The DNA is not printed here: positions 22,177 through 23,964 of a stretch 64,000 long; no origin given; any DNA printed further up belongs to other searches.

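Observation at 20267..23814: M3 metallopeptidase lipoprotein translationally coupled to a class III nucleotidyl cyclase-domain protein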

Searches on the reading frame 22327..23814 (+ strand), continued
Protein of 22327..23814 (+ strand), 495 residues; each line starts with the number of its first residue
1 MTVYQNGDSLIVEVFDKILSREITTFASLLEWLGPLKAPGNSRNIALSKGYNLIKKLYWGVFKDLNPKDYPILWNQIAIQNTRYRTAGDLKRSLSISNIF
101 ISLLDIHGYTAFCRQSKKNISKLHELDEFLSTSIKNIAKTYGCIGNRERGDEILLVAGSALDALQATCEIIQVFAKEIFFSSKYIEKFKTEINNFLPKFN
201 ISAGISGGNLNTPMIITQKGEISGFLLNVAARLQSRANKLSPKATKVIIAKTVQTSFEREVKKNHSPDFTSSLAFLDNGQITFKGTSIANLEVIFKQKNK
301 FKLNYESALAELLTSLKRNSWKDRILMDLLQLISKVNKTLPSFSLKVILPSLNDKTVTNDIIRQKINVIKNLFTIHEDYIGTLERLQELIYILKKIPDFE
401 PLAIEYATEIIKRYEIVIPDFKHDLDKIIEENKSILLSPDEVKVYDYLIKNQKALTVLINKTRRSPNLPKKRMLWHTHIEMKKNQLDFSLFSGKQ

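Call 26: fold_search(model_id=the predicted structure, library=pdb)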
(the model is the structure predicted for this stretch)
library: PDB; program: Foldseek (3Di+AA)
matches with E <= 10: 743; with E <= 0.001: 143
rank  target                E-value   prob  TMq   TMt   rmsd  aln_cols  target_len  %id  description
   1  1fx2                  7.1e-08  1.00  0.29  0.58   9.0       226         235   14  STRUCTURAL ANALYSIS OF ADENYLATE CYCLASES FROM TRYPANOSOMA BRUCEI IN THEIR MONOMERIC STATE (released 2001-02-28)
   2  8hbe_B                7.1e-08  1.00  0.31  0.28   7.2       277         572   16  Structure of human soluble guanylate cyclase in the inactive state at 3.1 angstrom (released 2023-04-19)
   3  4wpa_A                7.9e-08  1.00  0.27  0.78   3.5       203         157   13  Crystal structure of Adenylyl cyclase Ma1120 from Mycobacterium Avium bound to Pyrophosphate and Calcium (released 2015-09-02)
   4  4wpa_B                8.9e-08  1.00  0.27  0.76   3.7       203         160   13  Crystal structure of Adenylyl cyclase Ma1120 from Mycobacterium Avium bound to Pyrophosphate and Calcium (released 2015-09-02)
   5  5d15_A                8.9e-08  1.00  0.27  0.73   4.1       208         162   14  Crystal structure of an adenylyl cyclase Ma1120 from Mycobacterium avium in complex with ATP and calcium ion (released 2016-08-10)
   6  4wp8_B                9.3e-08  1.00  0.28  0.78   4.1       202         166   14  Crystal structure of Adenylyl cyclase Ma1120 from Mycobacterium Avium in complex with 2'5'-DD-3'-ATP and Manganese ion (released 2015-09-02)
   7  5d0e_B                1.9e-07  1.00  0.27  0.73   4.4       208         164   15  Crystal Structure of an adenylyl cyclase Ma1120-Cat in complex with GTP and calcium from Mycobacterium avium (released 2016-08-10)
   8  4ni2_B                1.9e-07  1.00  0.27  0.61   6.0       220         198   14  Crystal structure of the heterodimeric catalytic domain of wild-type human soluble guanylate cyclase (released 2014-04-16)
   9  5d0g_A                2.5e-07  1.00  0.27  0.76   3.7       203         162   12  Crystal structure of triple mutant (KDA to EGY) of adenylyl cyclase Ma1120 from Mycobacterium avium in complex with GT (released 2016-08-10)
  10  3uvj_B                2.6e-07  1.00  0.27  0.58   6.4       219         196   16  Crystal structure of the catalytic domain of the heterodimeric human soluble guanylate cyclase 1. (released 2011-12-28)
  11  4wp8_A                2.7e-07  1.00  0.27  0.76   3.9       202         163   13  Crystal structure of Adenylyl cyclase Ma1120 from Mycobacterium Avium in complex with 2'5'-DD-3'-ATP and Manganese ion (released 2015-09-02)
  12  5d0e_A                2.7e-07  1.00  0.27  0.74   4.1       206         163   15  Crystal Structure of an adenylyl cyclase Ma1120-Cat in complex with GTP and calcium from Mycobacterium avium (released 2016-08-10)
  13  2wz1_A                3.2e-07  1.00  0.28  0.61   6.1       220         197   14  STRUCTURE OF THE CATALYTIC DOMAIN OF HUMAN SOLUBLE GUANYLATE CYCLASE 1 BETA 3. (released 2009-12-01)
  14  3r5g_A                3.4e-07  1.00  0.29  0.68   5.2       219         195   16  Crystal structure of the adenylyl cyclase CyaB from P. aeruginosa (released 2012-01-11)
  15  5d0h_B                3.4e-07  1.00  0.26  0.71   4.6       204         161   13  Crystal Structure of triple mutant (KDA to EGY) of an adenylyl cyclase Ma1120 from Mycobacterium avium in complex with (released 2016-08-10)
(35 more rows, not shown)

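Call 38: find_related_loci(query=A1, collection=genome_contigs, flank=6000)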
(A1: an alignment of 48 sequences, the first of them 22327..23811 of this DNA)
Query A1 (495 aa) in genome_contigs; peptide patterns used: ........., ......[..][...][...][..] (x = any residue, [..] = any of these).
248 stretches matched a pattern; 205 encode a relative of the query (tblastn E <= 1e-3); the best 80 are kept; 80 distinct loci.
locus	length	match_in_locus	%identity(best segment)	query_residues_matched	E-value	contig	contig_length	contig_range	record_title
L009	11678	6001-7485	50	1-495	8e-169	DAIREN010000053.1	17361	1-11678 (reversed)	MAG TPA_asm: Spirochaetota bacterium isolate CTOTU18291 NODE_3671_length_17361_cov_5.843580, whole genome shotgun sequen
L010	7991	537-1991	49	8-495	4e-166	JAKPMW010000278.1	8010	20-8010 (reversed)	MAG: Spirochaetota bacterium isolate JPAS_metabat.36 k141_256603, whole genome shotgun sequence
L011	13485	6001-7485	42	6-495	8e-142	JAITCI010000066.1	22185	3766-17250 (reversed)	MAG: Spirochaetota bacterium isolate Nl494_bin20 k119_1910780, whole genome shotgun sequence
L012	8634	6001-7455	39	10-495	2e-109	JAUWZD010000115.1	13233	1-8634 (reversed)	MAG: Spirochaetales bacterium isolate CSMAG_2727 CSMAG_2727_k141_1067055_length_13233_cov_11.9815, whole genome shotgun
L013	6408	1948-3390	38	15-495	4e-109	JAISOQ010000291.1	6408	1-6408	MAG: Treponema sp. isolate Iy174_bin49 k119_308813, whole genome shotgun sequence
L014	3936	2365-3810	37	15-495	1e-109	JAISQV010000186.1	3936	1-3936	MAG: Spirochaetaceae bacterium isolate Kf353_bin19 k119_5845947, whole genome shotgun sequence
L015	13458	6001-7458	36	10-495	8e-108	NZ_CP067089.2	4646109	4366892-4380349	Breznakiella homolactica strain RmG30 chromosome, complete genome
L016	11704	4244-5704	38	13-495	8e-108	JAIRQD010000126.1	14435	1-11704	MAG: Treponema sp. isolate Co333_bin11 k119_2031720, whole genome shotgun sequence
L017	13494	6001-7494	36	1-495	1e-107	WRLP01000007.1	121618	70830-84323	MAG: Treponema sp. isolate Th196P3bin31 Ga0099364_10000133, whole genome shotgun sequence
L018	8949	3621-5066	37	14-495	1e-107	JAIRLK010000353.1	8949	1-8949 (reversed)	MAG: Treponema sp. isolate Cc175_bin43 k119_195388, whole genome shotgun sequence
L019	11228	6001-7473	35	4-495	4e-107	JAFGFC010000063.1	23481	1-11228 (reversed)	MAG: Spirochaetes bacterium isolate Zod_Metabat.1289 k87_2486288, whole genome shotgun sequence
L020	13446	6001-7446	36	14-495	1e-106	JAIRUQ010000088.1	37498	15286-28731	MAG: Treponema sp. isolate Cyl330_bin39 k119_205466, whole genome shotgun sequence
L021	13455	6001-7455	38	10-495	5e-107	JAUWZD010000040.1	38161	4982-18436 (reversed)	MAG: Spirochaetales bacterium isolate CSMAG_2727 CSMAG_2727_k141_203023_length_38161_cov_13.9439, whole genome shotgun s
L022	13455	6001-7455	36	14-495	5e-106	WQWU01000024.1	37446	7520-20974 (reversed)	MAG: Treponema sp. isolate Emb289P3bin117 Ga0123356_10000688, whole genome shotgun sequence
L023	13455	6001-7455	36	14-495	7e-106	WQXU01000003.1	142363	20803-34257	MAG: Treponema sp. isolate Emb289P3bin52 Ga0123356_10000038, whole genome shotgun sequence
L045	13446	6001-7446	38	10-495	2e-102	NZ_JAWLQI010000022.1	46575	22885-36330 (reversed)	Brachyspira pulli strain BB22 BB22_N22_l=46575_d=1.29x, whole genome shotgun sequence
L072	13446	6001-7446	37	10-495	2e-100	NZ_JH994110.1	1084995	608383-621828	Brachyspira hampsonii 30446 isolate IDAC 161111-01 scaffold00003, whole genome shotgun sequence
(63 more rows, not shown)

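Call 42: search_protein_families(library=pfam, proteins=[L013:209-1084:-, L013:1099-1650:-, L015:2228-2746:-, L015:3227-3796:-, L020:8177-8884:-, L045:5285-5776:-, L045:7577-8323:+, L045:8352-10685:+, L017:2996-3661:+, L013:3405-5462:+], max_evalue=0.001)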
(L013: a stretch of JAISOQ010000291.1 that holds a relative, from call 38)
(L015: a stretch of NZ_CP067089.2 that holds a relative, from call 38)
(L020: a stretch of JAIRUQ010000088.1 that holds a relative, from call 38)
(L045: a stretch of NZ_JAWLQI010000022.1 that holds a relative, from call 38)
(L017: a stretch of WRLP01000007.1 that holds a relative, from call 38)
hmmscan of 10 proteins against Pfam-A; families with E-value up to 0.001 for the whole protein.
L013:209-1084:- (291 aa): 1 family
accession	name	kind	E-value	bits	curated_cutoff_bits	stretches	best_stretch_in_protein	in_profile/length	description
PF13277.11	YmdB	-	8.5e-70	235.3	27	1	4-255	1-253/253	YmdB-like protein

L013:1099-1650:- (183 aa): 18 families
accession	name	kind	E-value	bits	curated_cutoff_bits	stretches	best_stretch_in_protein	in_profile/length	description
PF00515.34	TPR_1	-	8.4e-33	111.3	27.8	3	106-137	1-32/34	Tetratricopeptide repeat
PF07719.23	TPR_2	-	1.4e-28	97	27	2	106-137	1-32/34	Tetratricopeptide repeat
PF13181.12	TPR_8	-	2e-22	77.8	25.7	2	107-137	2-32/34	Tetratricopeptide repeat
PF13432.12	TPR_16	-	7e-22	78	32.7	3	11-66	4-59/65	Tetratricopeptide repeat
PF13424.12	TPR_12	-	1.8e-19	70.1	30.1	3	72-136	3-75/77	Tetratricopeptide repeat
PF13414.12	TPR_11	-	1.8e-19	69.6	26.8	2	115-146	3-34/42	TPR repeat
PF14559.12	TPR_19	-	1.3e-17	64.3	25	2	14-58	1-45/68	Tetratricopeptide repeat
PF13176.12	TPR_7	-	5.2e-17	60.9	27.9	1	41-73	2-34/36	Tetratricopeptide repeat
PF13431.12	TPR_17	-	2.5e-16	58.9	24.4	1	26-58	1-33/34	Tetratricopeptide repeat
PF13428.12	TPR_14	-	6.2e-14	51.6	23.5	0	11-45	8-42/44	Tetratricopeptide repeat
PF13374.12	TPR_10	-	1e-12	48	27.5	1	110-135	6-31/42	Tetratricopeptide repeat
PF13371.12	TPR_9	-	2.9e-12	46.9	35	2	19-69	10-60/73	Tetratricopeptide repeat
PF23914.1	TPR_CcmH_CycH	-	1.8e-08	34.8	42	0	98-171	42-115/158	Cytochrome c-type biogenesis protein H TPR domain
PF13174.12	TPR_6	-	2.2e-08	34.7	26.3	0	43-65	5-27/33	Tetratricopeptide repeat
PF25063.1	ARM_TT21_C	-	1.5e-07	31.9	35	1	68-136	91-159/209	Tetratricopeptide repeat protein 21 C-terminal ARM domain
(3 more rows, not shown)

L015:2228-2746:- (172 aa): 1 family
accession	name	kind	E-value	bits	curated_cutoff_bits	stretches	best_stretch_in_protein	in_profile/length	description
PF00011.27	HSP20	-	4.7e-10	39.9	20.8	1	67-167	6-101/102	Hsp20/alpha crystallin family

L015:3227-3796:- (189 aa): 1 family
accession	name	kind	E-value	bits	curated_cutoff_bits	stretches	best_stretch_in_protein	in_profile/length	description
PF04246.17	RseC_MucC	-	3.6e-11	43.5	24.4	1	51-163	3-118/130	Positive regulator of sigma(E), RseC/MucC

L020:8177-8884:- (235 aa): 0 families

L045:5285-5776:- (163 aa): 1 family
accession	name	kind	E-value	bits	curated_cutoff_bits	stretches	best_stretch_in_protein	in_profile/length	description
PF00588.24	SpoU_methylase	-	1.3e-30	106.8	29.7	1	12-153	2-142/142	SpoU rRNA Methylase family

L045:7577-8323:+ (248 aa): 1 family
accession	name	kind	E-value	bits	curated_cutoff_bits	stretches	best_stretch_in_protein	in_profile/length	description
PF13624.11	SurA_N_3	-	0.00045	20.5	27.2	0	40-118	32-112/162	SurA-like N-terminal domain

L045:8352-10685:+ (777 aa): 10 families
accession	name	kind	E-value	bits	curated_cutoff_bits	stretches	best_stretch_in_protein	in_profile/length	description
PF11987.13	IF-2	-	7.4e-36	123.1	27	1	552-666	2-116/117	Translation-initiation factor 2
PF00009.33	GTP_EFTU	-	1.1e-35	123.3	26.5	1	282-438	6-184/188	Elongation factor Tu GTP binding domain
PF22042.2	EF-G_D2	-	6.6e-28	97.1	27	1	453-531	2-83/84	Elongation factor G domain 2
PF04760.21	IF2_N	-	2.2e-17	63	25.3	1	202-252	1-52/53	Translation initiation factor IF-2, N-terminal region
PF01926.29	MMR_HSR1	-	1.8e-11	44.6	21.9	1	282-387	2-113/113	50S ribosome-binding GTPase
PF03144.31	GTP_EFTU_D2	-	6.2e-09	36.6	30.3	1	698-765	1-72/73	Elongation factor Tu domain 2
PF00025.27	Arf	-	3.8e-06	26.9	22.3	1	284-437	19-171/174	ADP-ribosylation factor family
PF10662.15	PduV-EutP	-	2e-05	24.9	21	1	282-435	4-140/143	Ethanolamine utilisation - propanediol utilisation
PF02421.24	FeoB_N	-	0.00022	21.2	27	0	282-435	3-155/156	Ferrous iron transport protein B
PF08477.19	Roc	-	0.00061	20.4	27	0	282-389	2-119/119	Ras of Complex, Roc, domain of DAPkinase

L017:2996-3661:+ (221 aa): 2 families
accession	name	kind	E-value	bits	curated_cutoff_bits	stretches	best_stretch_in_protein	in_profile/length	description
PF01791.15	DeoC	-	8.2e-21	75.1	23.8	1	10-203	6-214/229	DeoC/LacD family aldolase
PF00478.31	IMPDH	-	0.00054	19.5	25.6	1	117-204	85-170/345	IMP dehydrogenase / GMP reductase domain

L013:3405-5462:+ (685 aa): 7 families
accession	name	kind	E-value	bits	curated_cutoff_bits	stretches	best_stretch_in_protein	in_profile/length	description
PF00009.33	GTP_EFTU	-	2.4e-61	207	26.5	1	5-281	3-187/188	Elongation factor Tu GTP binding domain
PF14492.12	EFG_III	-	1.8e-29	102.1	27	1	404-477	1-74/75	Elongation Factor G, domain III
PF00679.30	EFG_C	-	2.5e-24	85.6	27.9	1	601-682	2-84/89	Elongation factor G C-terminus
PF03764.24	EFG_IV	-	1.4e-21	76.9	24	1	479-597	1-120/121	Elongation factor G, domain IV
PF22042.2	EF-G_D2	-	5.9e-13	49.2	27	1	312-391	4-82/84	Elongation factor G domain 2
PF03144.31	GTP_EFTU_D2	-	6.8e-13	49.3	30.3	1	324-390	1-72/73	Elongation factor Tu domain 2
PF16658.11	RF3_C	-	4.3e-06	27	40.1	1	412-500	14-102/132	Class II release factor RF3, C-terminal domain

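Call 43: search_protein_representatives(alignment_id=A1)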
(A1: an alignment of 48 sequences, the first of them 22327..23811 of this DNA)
Query: 48 sequences, 496 profile positions. Proteins with E-value up to 0.001 (for the whole library): 108; up to 1e-10: 97; up to 1e-30: 62. The best 108 are listed.
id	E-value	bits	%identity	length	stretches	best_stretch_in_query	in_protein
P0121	3.2e-209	712.2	-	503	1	2-496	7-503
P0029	4.4e-209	711.7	-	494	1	3-496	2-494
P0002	5.5e-201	685.1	-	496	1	5-496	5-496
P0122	1.9e-182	623.9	-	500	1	4-496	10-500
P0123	2.3e-180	617.0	-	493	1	4-496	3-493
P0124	4.7e-169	579.7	-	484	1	7-488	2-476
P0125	1.0e-165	568.7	-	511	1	6-496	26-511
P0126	6.5e-162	556.2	-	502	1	5-496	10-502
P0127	2.9e-161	554.0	-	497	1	2-496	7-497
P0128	9.3e-160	549.1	-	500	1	3-496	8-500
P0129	2.5e-158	544.4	-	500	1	2-496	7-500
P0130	1.3e-154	532.1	-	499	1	6-495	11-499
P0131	5.2e-151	520.2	-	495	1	6-495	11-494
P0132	7.1e-145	500.0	-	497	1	4-495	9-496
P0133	6.9e-141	486.8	-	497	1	2-495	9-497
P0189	1.2e-22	96.8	-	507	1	40-447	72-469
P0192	7.1e-22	94.2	-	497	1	43-433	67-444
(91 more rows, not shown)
